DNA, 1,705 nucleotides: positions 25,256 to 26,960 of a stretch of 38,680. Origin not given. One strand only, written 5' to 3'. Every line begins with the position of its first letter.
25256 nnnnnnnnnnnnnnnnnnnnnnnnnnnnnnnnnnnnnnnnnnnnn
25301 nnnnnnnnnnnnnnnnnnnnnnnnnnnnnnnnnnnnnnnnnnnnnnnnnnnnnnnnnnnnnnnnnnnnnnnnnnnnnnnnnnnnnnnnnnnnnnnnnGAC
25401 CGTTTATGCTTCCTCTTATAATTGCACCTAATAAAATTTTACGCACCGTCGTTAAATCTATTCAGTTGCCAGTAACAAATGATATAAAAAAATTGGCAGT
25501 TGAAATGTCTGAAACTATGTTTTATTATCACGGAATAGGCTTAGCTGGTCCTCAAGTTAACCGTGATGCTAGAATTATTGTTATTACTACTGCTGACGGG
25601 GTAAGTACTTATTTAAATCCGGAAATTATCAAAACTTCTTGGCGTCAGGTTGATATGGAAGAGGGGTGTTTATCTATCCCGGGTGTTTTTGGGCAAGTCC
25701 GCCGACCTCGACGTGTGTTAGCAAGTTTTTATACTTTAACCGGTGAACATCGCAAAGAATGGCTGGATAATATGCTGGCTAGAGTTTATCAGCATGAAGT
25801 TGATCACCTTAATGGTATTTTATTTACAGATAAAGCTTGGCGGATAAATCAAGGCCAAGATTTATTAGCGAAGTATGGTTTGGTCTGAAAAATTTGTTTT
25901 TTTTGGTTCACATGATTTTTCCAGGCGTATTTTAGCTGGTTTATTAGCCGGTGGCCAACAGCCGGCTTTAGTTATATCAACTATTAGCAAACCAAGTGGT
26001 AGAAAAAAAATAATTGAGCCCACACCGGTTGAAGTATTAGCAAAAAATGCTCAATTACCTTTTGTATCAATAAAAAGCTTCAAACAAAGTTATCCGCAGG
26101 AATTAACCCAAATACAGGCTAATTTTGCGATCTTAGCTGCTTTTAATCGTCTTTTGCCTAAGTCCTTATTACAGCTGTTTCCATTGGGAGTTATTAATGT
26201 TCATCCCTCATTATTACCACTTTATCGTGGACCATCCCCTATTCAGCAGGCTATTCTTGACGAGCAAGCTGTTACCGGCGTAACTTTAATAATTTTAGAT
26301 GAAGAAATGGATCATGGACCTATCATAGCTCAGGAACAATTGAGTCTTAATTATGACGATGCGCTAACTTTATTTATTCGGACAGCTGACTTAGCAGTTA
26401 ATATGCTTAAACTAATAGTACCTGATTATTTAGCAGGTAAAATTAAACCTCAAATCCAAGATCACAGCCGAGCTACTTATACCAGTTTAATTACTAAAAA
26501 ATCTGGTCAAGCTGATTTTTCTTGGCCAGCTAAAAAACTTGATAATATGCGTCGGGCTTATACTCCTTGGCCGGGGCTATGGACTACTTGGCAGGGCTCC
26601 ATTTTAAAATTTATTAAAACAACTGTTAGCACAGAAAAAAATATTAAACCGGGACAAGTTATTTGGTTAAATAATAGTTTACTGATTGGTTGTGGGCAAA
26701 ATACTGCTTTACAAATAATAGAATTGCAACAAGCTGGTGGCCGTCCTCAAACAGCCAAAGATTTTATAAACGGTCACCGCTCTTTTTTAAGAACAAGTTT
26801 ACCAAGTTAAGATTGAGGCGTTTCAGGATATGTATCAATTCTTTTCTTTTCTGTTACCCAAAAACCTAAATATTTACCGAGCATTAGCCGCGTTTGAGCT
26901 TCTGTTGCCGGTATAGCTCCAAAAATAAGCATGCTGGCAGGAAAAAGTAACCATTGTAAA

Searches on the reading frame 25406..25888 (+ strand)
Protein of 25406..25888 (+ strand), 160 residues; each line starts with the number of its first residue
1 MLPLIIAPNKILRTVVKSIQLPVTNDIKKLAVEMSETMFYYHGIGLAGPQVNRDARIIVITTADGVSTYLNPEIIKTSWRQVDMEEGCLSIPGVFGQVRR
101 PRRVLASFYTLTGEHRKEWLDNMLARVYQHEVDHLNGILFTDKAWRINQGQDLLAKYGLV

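Call 23: search_protein_families(library=pfam, proteins=[window:25406-25888:+], max_evalue=1)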
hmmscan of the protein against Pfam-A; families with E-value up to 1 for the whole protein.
window:25406-25888:+ (160 aa): 1 family
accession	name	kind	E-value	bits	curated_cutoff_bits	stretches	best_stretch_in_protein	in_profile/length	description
PF01327.26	Pep_deformylase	-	1.1e-39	136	22.8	1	2-145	2-151/156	Polypeptide deformylase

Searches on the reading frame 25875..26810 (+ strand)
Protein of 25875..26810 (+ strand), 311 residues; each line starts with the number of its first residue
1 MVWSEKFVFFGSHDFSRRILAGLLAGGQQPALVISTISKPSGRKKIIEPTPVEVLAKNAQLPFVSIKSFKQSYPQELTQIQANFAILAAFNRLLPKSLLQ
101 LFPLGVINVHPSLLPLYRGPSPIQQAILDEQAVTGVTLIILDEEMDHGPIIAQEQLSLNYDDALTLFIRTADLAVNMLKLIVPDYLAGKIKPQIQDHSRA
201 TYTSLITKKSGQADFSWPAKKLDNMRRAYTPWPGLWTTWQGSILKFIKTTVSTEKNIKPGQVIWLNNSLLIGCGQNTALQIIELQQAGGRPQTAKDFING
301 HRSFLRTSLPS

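Call 4: search_protein_families(library=pfam, proteins=[window:25875-26810:+])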
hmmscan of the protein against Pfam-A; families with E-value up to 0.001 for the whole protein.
window:25875-26810:+ (311 aa): 2 families
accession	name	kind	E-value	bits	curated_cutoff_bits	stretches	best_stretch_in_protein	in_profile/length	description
PF00551.24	Formyl_trans_N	-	3e-33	115.5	26.1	1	6-176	2-175/181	Formyl transferase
PF02911.23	Formyl_trans_C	-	2.4e-22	79.4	21.1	1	206-302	2-100/100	Formyl transferase, C-terminal domain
